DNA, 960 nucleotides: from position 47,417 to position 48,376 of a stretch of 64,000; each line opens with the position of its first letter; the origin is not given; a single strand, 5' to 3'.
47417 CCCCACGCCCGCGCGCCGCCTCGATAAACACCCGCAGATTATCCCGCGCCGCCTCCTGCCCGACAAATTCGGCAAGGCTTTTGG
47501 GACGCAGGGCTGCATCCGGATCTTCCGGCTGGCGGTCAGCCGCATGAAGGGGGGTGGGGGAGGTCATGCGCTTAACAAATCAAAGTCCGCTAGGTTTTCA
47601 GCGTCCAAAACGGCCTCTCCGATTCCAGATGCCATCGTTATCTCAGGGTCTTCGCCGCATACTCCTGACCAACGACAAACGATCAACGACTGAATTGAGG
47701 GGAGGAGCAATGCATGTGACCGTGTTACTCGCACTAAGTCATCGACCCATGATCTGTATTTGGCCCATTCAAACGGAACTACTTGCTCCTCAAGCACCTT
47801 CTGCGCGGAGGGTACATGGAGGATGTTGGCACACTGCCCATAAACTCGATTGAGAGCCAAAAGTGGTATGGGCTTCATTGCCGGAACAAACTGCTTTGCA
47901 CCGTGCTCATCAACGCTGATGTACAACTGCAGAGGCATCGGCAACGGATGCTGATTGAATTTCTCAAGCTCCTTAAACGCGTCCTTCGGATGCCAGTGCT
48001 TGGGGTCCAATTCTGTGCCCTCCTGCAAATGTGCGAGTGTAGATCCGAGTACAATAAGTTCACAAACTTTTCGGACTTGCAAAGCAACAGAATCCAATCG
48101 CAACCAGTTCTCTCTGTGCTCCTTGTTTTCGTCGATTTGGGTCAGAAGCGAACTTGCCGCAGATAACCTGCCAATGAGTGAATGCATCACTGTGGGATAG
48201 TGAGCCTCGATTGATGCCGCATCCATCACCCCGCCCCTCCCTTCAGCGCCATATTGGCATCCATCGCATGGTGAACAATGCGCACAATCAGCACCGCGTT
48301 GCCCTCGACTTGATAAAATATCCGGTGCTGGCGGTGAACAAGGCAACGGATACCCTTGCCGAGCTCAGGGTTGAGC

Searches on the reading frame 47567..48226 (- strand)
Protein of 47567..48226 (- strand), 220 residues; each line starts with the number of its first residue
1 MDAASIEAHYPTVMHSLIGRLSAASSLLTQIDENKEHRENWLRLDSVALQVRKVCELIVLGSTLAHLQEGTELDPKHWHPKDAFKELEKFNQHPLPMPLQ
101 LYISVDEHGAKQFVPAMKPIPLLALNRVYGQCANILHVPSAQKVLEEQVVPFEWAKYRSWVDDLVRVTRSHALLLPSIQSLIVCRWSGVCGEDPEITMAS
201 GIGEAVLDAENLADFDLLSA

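Call 3: search_protein_families(library=pfam, proteins=[window:47567-48226:-], max_evalue=1)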
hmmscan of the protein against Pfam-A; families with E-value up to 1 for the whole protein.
window:47567-48226:- (220 aa): 0 families

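Call 4: search_protein_families(library=padloc, proteins=[window:47567-48226:-], max_evalue=1)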
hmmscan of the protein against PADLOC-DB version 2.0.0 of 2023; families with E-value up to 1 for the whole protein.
window:47567-48226:- (220 aa): 0 families

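Call 6: find_homologous_proteins(query=window:47567-48226:-, max_evalue=0.001)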
Query window:47567-48226:- (220 aa): 25 proteins with E <= 0.001 among 1005 candidates.
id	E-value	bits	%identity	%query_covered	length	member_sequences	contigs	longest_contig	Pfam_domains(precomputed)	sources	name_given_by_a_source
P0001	1.0e-143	495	100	100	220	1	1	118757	-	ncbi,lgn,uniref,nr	ncbi:hypothetical protein [Allopontixanthobacter sp.]|uniref:hypothetical protein n=1 Tax=Allopontix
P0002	3.8e-130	450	91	100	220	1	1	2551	-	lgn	-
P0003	1.3e-123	429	87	100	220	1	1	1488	-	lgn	-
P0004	1.3e-97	344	68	100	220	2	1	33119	-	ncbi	-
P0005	5.7e-89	316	63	100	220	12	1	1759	-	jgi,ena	-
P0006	3.9e-86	306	62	100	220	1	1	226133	-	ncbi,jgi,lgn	jgi:hypothetical protein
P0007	4.8e-86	306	61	99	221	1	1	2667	-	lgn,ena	-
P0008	1.2e-85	305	61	100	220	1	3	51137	-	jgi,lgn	jgi:hypothetical protein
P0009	1.3e-83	298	60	98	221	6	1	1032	-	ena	-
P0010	2.0e-80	288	58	99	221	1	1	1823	-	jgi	jgi:hypothetical protein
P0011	3.1e-80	287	59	99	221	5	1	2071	-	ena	-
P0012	2.0e-77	278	57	98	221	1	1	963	-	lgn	-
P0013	4.9e-77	277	55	98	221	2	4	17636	-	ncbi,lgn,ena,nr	ncbi:MAG: hypothetical protein H2048_08450 [Erythrobacter sp.]|nr:hypothetical protein [Erythrobacte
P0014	7.5e-77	276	57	97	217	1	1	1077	-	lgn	-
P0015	9.5e-77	276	53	99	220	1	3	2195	-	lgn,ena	-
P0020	1.3e-72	262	70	70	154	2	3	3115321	-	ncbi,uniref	ncbi:hypothetical protein [Qipengyuania sp.]|uniref:hypothetical protein n=1 Tax=Qipengyuania sp. Ta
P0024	7.2e-48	181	42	93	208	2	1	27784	-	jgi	jgi:hypothetical protein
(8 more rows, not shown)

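Call 7: search_protein_families(library=ncbifam, proteins=[window:47567-48226:-], max_evalue=1)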
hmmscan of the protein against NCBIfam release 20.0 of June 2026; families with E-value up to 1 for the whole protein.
window:47567-48226:- (220 aa): 0 families

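Call 8: search_protein_families(library=phrogs, proteins=[window:47567-48226:-], max_evalue=1)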
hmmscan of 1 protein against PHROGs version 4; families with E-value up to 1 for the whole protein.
window:47567-48226:- (220 aa): 2 families
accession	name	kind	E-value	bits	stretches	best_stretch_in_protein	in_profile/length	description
phrog_13799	-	unknown function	6.8e-06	26.7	1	9-100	8-99/198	-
phrog_14884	-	unknown function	0.33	12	1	68-89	13-34/85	-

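Call 9: search_solved_structures(query=window:47567-48226:-, max_evalue=10)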
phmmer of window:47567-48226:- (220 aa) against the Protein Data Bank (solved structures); distinct sequences matched with E-value up to 10: 1.
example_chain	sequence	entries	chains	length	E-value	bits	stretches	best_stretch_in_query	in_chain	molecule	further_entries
8gak_B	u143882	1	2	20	1.8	11.5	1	117-135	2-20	Thanatin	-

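Call 11: find_encoding_contigs(protein=P0006, flank=6000, max_places=3)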
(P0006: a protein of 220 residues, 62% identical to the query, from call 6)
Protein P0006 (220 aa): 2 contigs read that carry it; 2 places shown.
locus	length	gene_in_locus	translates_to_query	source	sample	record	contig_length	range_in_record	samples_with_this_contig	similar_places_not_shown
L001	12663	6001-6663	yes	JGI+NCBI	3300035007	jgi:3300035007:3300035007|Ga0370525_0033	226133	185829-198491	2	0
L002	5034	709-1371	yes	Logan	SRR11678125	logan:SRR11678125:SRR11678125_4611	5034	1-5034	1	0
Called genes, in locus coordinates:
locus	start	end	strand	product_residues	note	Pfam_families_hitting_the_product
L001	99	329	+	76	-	-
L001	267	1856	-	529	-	PF13192:Thioredoxin_3, PF00890:FAD_binding_2 (faint), PF01134:GIDA (faint), PF07992:Pyr_redox_2, PF12831:FAD_oxidored (faint), PF13738:Pyr_redox_3, PF00070:Pyr_redox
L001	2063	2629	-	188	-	PF00578:AhpC-TSA, PF08534:Redoxin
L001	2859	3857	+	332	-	PF14096:DUF4274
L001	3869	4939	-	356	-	PF01264:Chorismate_synt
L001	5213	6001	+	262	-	PF01330:RuvA_N, PF14520:HHH_5, PF07499:RuvA_C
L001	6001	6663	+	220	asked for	-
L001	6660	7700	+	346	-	PF05496:RuvB_N, PF07728:AAA_5 (faint), PF00004:AAA, PF17864:AAA_lid_4, PF05491:WHD_RuvB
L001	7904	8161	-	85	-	-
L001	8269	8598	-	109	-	-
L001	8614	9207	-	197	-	-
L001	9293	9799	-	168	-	PF00581:Rhodanese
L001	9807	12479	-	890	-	PF00330:Aconitase, PF00694:Aconitase_C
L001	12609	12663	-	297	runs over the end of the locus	PF00892:EamA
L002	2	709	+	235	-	?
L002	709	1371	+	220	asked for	-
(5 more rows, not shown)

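Call 12: find_encoding_contigs(protein=P0004, flank=6000, max_places=3)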
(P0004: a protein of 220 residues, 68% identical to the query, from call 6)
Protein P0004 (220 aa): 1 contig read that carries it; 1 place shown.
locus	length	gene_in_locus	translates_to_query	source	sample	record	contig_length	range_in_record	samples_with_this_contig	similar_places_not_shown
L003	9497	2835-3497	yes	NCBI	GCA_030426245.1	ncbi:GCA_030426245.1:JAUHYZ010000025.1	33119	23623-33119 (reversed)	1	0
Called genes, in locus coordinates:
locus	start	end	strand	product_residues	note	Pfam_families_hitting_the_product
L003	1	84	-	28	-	?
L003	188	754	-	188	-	PF00578:AhpC-TSA, PF08534:Redoxin, PF10417:1-cysPrx_C (weak)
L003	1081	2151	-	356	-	PF01264:Chorismate_synt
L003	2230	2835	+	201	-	PF01330:RuvA_N, PF14520:HHH_5, PF07499:RuvA_C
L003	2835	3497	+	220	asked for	-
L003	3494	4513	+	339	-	PF05496:RuvB_N, PF06068:TIP49 (faint), PF00004:AAA, PF07728:AAA_5 (weak), PF17864:AAA_lid_4, PF05491:WHD_RuvB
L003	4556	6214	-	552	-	PF00732:GMC_oxred_N, PF00890:FAD_binding_2 (faint), PF05199:GMC_oxred_C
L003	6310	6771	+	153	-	PF11578:DUF3237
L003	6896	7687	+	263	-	PF00106:adh_short, PF01370:Epimerase (weak), PF08659:KR, PF13460:NAD_binding_10 (weak), PF13561:adh_short_C2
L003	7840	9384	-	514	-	PF02776:TPP_enzyme_N, PF00205:TPP_enzyme_M, PF02775:TPP_enzyme_C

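Call 16: find_related_loci(query=A1, collection=genome_contigs, flank=5000)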
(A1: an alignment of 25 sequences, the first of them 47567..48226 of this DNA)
Query A1 (220 aa) in genome_contigs; peptide patterns used: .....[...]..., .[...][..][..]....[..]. (x = any residue, [..] = any of these).
19 stretches matched a pattern; 6 encode a relative of the query (tblastn E <= 1e-3); 6 distinct loci.
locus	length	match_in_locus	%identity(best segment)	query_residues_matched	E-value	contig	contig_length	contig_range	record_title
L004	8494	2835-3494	68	1-220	1e-105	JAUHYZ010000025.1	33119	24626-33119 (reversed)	MAG: Alphaproteobacteria bacterium isolate 3_bin.91 NODE_1748_length_33119_cov_2.223175, whole genome shotgun sequence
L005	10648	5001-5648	64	1-216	7e-99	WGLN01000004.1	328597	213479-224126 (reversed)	MAG: Porphyrobacter sp. isolate RI_32 c_000000036287, whole genome shotgun sequence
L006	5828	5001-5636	51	6-218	5e-76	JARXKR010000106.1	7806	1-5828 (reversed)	MAG: Pseudomonadota bacterium isolate bin12 NODE_3024_length_7806_cov_16.627016, whole genome shotgun sequence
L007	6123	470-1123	39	1-218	4e-54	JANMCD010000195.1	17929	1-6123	MAG: Novosphingobium sp. isolate OTE_1_metabat_217 OTE_1_k141_2483281, whole genome shotgun sequence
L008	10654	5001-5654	33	2-218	3e-43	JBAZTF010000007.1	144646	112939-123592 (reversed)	MAG: Erythrobacter sp. isolate SO_2017_GW1_196 NODE_853_length_144646_cov_3.205343_OW334_2017, whole genome shotgun sequ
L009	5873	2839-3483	33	3-218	8e-39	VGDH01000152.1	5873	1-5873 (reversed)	MAG: Alphaproteobacteria bacterium isolate K_Offshore_40m_m1_238 K_Offshore_40m_m1_238_Ga0194133_10024255, whole genome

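Call 17: find_encoding_contigs(protein=P0024, flank=6000, max_places=3)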
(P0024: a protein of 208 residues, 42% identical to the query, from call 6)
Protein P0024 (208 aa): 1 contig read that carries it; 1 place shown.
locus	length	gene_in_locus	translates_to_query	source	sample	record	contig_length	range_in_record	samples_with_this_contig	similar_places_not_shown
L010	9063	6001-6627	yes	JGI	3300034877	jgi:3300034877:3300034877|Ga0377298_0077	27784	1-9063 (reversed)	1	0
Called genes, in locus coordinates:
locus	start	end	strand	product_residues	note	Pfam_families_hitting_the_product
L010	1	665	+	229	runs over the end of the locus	-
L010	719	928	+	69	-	PF05930:Phage_AlpA, PF12728:HTH_17 (weak)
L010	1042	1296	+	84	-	-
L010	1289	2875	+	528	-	-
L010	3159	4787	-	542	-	PF01555:N6_N4_Mtase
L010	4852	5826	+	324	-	-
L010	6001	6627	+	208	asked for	-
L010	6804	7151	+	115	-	-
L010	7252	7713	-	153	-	-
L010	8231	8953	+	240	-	-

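Call 18: find_encoding_contigs(protein=P0013, flank=6000, max_places=3)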
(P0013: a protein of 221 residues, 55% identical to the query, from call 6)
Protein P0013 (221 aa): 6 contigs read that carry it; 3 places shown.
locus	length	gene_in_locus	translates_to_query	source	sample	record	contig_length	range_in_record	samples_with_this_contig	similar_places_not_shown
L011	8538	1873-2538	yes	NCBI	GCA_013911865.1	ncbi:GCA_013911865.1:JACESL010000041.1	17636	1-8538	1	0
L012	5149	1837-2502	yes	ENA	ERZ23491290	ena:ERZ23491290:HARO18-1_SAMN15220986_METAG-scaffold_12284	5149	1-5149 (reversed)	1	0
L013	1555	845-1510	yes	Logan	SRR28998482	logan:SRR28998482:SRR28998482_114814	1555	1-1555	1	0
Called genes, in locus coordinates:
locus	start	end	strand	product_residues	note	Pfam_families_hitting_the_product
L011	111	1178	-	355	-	PF01264:Chorismate_synt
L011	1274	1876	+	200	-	PF01330:RuvA_N, PF14520:HHH_5, PF07499:RuvA_C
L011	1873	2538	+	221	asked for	-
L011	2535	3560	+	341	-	PF05496:RuvB_N, PF06068:TIP49 (weak), PF01078:Mg_chelatase (faint), PF00004:AAA, PF07728:AAA_5 (faint), PF17864:AAA_lid_4, PF05491:WHD_RuvB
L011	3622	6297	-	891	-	PF00330:Aconitase, PF00694:Aconitase_C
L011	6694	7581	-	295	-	PF00892:EamA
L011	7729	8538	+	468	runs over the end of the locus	PF20142:Scaffold, PF03734:YkuD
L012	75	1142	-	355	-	PF01264:Chorismate_synt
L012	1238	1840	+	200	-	PF01330:RuvA_N, PF14520:HHH_5, PF07499:RuvA_C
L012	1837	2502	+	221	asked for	-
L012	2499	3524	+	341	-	PF05496:RuvB_N, PF06068:TIP49 (weak), PF01078:Mg_chelatase (faint), PF00004:AAA, PF07728:AAA_5 (faint), PF17864:AAA_lid_4, PF05491:WHD_RuvB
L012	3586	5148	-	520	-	?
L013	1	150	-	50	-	?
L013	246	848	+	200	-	PF01330:RuvA_N, PF14520:HHH_5, PF07499:RuvA_C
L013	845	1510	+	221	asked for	-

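Call 22: predict_structure(alignment_id=A1)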
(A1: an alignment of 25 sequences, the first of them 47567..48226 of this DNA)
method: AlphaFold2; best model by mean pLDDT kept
length: 220 residues; sequences in the alignment: 25
mean_pLDDT: 69.2   pTM: 0.64
mean pLDDT of the five models: 69.2, 69.1, 65.7, 62.3, 51.1
residues with pLDDT >= 90: 28; 70-90: 90; 50-70: 58; < 50: 44
segments of 3 or more residues with pLDDT < 50: 96-118, 172-177, 202-206, 213-220
pLDDT, mean of each block of 10 residues (from residue 1): 58 76 90 92 93 84 68 68 74 49 41 43 82 85 84 85 72 48 66 69 49 46
secondary structure, 60 per line:
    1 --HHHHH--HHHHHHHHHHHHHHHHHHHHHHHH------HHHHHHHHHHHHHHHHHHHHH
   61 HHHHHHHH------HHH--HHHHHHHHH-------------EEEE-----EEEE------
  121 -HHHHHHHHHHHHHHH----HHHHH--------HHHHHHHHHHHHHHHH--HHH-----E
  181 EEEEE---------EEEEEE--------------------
elements in order: H3-7 H10-33 H40-68 H80-88 E102-105 E111-114 H122-136 H141-145 H154-169 E180-185 E195-200

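Call 26: fold_search(model_id=the predicted structure, library=pdb)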
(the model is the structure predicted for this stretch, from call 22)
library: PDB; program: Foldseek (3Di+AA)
matches with E <= 10: 342; with E <= 0.001: 0
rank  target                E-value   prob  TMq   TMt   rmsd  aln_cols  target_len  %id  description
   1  7bxo_G                9.4e-02  0.99  0.38  0.56   6.1       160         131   12  Crystal structure of the toxin-antitoxin with AMP-PNP (released 2020-09-30)
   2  7cmg_B                1.1e-01  0.35  0.24  0.13  21.7       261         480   13  The Structure of the periplasmic domain of PorM (released 2020-09-02)
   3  6m6u_G                1.8e-01  0.99  0.40  0.59   5.1       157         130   13  Crystal structure the toxin-antitoxin MntA-HpeT mutant-D39ED41E (released 2020-09-30)
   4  5yep_C                2.0e-01  0.95  0.34  0.49   6.6       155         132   14  Crystal structure of SO_3166-SO_3165 from Shewanella oneidensis (released 2018-03-28)
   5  6m6u_H                2.3e-01  0.97  0.38  0.55   5.6       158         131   14  Crystal structure the toxin-antitoxin MntA-HpeT mutant-D39ED41E (released 2020-09-30)
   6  6m6w_G                2.8e-01  0.96  0.36  0.54   6.1       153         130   13  Crystal structure the toxin-antitoxin MntA-HpeT mutant-Y104A (released 2020-09-30)
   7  6m6u_D                2.8e-01  0.96  0.36  0.53   6.0       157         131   13  Crystal structure the toxin-antitoxin MntA-HpeT mutant-D39ED41E (released 2020-09-30)
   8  6m6w_H                3.4e-01  0.94  0.36  0.54   6.2       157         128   13  Crystal structure the toxin-antitoxin MntA-HpeT mutant-Y104A (released 2020-09-30)
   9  7bxo_F                3.5e-01  0.97  0.40  0.61   5.1       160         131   13  Crystal structure of the toxin-antitoxin with AMP-PNP (released 2020-09-30)
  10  8tn1_A                3.9e-01  0.96  0.38  0.54   7.3       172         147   13  De novo designed protein binds poly ADP ribose polymerase inhibitors (PARPi) - apo (released 2024-04-24)
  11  5yep_B                4.1e-01  0.93  0.37  0.54   6.1       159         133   12  Crystal structure of SO_3166-SO_3165 from Shewanella oneidensis (released 2018-03-28)
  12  8yuf_B                4.5e-01  0.90  0.37  0.53   6.3       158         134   11  Crystal structure of HEPN (Q64A) toxin (released 2025-04-02)
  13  8xdj_A                4.5e-01  0.87  0.35  0.52   8.3       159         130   11  Crystal structure of AMPylated HEPN toxin (released 2024-12-18)
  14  8yuf_A                5.0e-01  0.87  0.36  0.52   8.3       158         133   11  Crystal structure of HEPN (Q64A) toxin (released 2025-04-02)
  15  8xdj_B                5.8e-01  0.89  0.36  0.53   5.8       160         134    9  Crystal structure of AMPylated HEPN toxin (released 2024-12-18)
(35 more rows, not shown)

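Call 30: search_protein_representatives(alignment_id=A1)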
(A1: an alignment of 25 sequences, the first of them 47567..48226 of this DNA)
Query: 25 sequences, 220 profile positions. Proteins with E-value up to 0.001 (for the whole library): 577; up to 1e-10: 104; up to 1e-30: 13. The best 150 are listed.
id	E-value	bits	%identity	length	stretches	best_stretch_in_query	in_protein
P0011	1.1e-111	387.7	-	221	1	2-219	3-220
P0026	5.1e-97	339.8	-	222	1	4-219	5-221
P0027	5.0e-89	313.6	-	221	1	8-219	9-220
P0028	3.6e-74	265.1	-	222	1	4-218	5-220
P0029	1.3e-70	253.4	-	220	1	5-219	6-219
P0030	3.0e-67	242.4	-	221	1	7-219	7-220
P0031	3.3e-62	226.0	-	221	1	7-218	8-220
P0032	9.0e-49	182.0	-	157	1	64-218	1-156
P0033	4.1e-45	170.0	-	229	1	6-216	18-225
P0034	1.3e-41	158.6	-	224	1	3-217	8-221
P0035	7.5e-37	143.0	-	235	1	5-217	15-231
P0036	7.8e-35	136.4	-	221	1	9-217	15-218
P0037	3.9e-34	134.1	-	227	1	4-210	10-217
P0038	2.3e-30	121.8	-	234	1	4-209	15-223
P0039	2.4e-29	118.5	-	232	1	3-215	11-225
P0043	4.0e-25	104.7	-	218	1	5-203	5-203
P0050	7.1e-21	90.8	-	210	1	10-193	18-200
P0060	4.9e-19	84.8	-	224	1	6-211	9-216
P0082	5.7e-16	74.8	-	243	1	9-202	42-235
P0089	3.0e-15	72.4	-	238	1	10-204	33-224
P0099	2.7e-13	66.0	-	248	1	8-184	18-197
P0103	8.5e-13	64.4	-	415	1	8-190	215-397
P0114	9.4e-12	61.0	-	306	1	8-176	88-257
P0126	4.7e-11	58.7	-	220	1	19-205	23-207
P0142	8.5e-10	54.6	-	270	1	37-204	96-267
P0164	1.1e-08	50.9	-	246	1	5-194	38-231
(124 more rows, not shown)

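Call 32: fold_search(model_id=the predicted structure, library=viral)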
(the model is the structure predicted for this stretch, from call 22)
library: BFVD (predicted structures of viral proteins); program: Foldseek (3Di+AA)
matches with E <= 10: 316; with E <= 0.001: 0
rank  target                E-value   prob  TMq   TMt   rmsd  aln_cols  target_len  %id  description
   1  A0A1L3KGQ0            3.0e-01  0.47  0.30  0.23  16.4       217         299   13  (no name in the UniProt tables at hand)
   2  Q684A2                3.6e-01  0.93  0.29  0.50   7.1       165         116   10  (no name in the UniProt tables at hand)
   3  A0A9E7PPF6            4.6e-01  0.66  0.31  0.16   9.0       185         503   10  Uncharacterized protein [Largemouth bass virus]
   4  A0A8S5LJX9            5.9e-01  0.14  0.18  0.19  23.6       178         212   13  Uncharacterized protein [Siphoviridae sp. ct3o911]
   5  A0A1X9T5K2            6.5e-01  0.12  0.17  0.13  18.8       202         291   11  Interleukin 34-like motif protein [Ranid herpesvirus 3]
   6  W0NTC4                6.8e-01  0.13  0.20  0.13  18.6       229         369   11  2b protein [Tobacco rattle virus]
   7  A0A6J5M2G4            7.5e-01  0.13  0.17  0.10  19.9       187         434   13  Uncharacterized protein [uncultured Caudovirales phage]
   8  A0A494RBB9            7.5e-01  0.11  0.20  0.17  18.1       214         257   12  (no name in the UniProt tables at hand)
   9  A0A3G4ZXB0            7.9e-01  0.06  0.13  0.10  22.5       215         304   13  Sel1 repeat family protein [Faunusvirus sp.]
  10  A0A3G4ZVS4            9.2e-01  0.28  0.30  0.33  11.7       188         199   10  Uncharacterized protein [Edafosvirus sp.]
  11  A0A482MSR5            9.2e-01  0.07  0.16  0.13  16.1       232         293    9  Putative RNA polymerase [Escherichia phage vB_EcoP_KAW1A4500]
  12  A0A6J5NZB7            9.7e-01  0.20  0.24  0.14  19.6       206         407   14  Phage head morphogenesis domain [uncultured Caudovirales phage]
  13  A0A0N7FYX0            1.0e+00  0.82  0.35  0.50   7.1       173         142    8  Uncharacterized protein [Acidianus bottle-shaped virus 2 strain ABV2]
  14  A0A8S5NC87            1.1e+00  0.30  0.31  0.34  17.2       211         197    9  Uncharacterized protein [Siphoviridae sp. ctwWa4]
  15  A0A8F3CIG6            1.1e+00  0.13  0.20  0.17  17.8       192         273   11  Uncharacterized protein [Ranid herpesvirus 4]
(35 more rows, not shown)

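Call 33: search_protein_families(library=pfam, alignment_id=A2, max_evalue=0.1)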
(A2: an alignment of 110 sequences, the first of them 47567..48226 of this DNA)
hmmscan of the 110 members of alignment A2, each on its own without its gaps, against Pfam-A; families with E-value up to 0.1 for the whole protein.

A. member 1, window:47567-48226:- (220 aa): 0 families

B. families by the number of members that match (of 110 scanned): 19 families
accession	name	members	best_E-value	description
PF09724.14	Dcc1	1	0.0045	Sister chromatid cohesion protein Dcc1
PF01778.22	Ribosomal_L28e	1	0.0054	Ribosomal L28e protein family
PF02058.20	Guanylin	1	0.0084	Guanylin precursor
PF16890.10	DUF5083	1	0.0092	Domain of unknown function (DUF5083)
PF07688.17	KaiA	1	0.013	KaiA C-terminal domain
PF22614.2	Slo-like_RCK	1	0.018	Calcium-activated potassium channel slowpoke-like RCK domain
PF03645.18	Tctex-1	1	0.026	Tctex-1 family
PF19710.4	PIK3CG_ABD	1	0.028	PIK3 catalytic subunit gamma adaptor-binding domain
PF02589.21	LUD_dom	1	0.038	LUD domain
PF23092.1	Ubiquitin_6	1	0.039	Neuron navigator 1-like, ubiquitin-like domain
PF09384.15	UTP15_C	1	0.046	UTP15 C terminal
PF06925.17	MGDG_synth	1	0.051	Monogalactosyldiacylglycerol (MGDG) synthase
PF23590.1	NOT1_connector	1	0.053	CCR4-NOT transcription complex subunit 1, NOT1_connector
PF01812.26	5-FTHF_cyc-lig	1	0.057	5-formyltetrahydrofolate cyclo-ligase family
PF10792.14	DUF2605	1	0.063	Protein of unknown function (DUF2605)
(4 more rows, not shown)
